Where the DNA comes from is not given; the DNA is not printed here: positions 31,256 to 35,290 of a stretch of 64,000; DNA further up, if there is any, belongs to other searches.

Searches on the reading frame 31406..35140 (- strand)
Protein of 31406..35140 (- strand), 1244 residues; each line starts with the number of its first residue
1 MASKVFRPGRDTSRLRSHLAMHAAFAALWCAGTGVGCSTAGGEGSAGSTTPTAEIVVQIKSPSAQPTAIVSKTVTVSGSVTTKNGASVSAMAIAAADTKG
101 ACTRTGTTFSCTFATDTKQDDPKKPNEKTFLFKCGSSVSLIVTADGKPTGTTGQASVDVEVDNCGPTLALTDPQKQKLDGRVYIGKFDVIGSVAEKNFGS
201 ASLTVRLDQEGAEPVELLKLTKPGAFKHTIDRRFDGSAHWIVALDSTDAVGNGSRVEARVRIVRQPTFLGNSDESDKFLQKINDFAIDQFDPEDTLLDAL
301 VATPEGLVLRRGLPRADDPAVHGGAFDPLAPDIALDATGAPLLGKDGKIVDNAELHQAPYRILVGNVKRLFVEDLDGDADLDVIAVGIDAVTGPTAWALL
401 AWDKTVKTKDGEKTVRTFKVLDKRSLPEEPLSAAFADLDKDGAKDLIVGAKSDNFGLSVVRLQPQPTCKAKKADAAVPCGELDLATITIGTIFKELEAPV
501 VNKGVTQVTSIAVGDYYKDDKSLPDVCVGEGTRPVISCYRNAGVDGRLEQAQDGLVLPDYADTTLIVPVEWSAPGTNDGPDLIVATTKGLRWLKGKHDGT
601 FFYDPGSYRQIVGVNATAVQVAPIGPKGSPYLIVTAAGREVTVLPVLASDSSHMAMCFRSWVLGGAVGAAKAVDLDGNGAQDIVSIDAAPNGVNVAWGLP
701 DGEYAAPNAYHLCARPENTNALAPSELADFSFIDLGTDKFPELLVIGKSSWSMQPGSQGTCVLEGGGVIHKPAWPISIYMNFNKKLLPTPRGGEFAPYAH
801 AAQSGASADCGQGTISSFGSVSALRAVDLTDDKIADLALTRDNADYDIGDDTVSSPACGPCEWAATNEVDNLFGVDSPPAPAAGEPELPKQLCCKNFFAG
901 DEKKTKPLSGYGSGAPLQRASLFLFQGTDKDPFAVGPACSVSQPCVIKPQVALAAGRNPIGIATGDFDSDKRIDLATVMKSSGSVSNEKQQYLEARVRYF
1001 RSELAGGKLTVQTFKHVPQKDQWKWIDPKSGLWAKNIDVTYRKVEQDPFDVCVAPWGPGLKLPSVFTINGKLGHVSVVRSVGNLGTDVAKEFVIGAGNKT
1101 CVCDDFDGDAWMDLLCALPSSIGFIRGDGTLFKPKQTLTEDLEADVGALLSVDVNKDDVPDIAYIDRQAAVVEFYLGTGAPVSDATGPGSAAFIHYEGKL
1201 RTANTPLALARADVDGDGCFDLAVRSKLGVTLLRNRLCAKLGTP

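Call 71: search_protein_families(library=pfam, proteins=[window:31406-35140:-], max_evalue=0.001)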
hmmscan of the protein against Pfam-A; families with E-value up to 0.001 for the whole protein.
window:31406-35140:- (1244 aa): 2 families
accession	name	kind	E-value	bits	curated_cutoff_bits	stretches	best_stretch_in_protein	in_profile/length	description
PF13517.12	FG-GAP_3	-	1.9e-22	80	26.9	2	374-448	1-61/61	FG-GAP-like repeat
PF01839.29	FG-GAP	-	0.00059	20.1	22.1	0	1208-1227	4-23/37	FG-GAP repeat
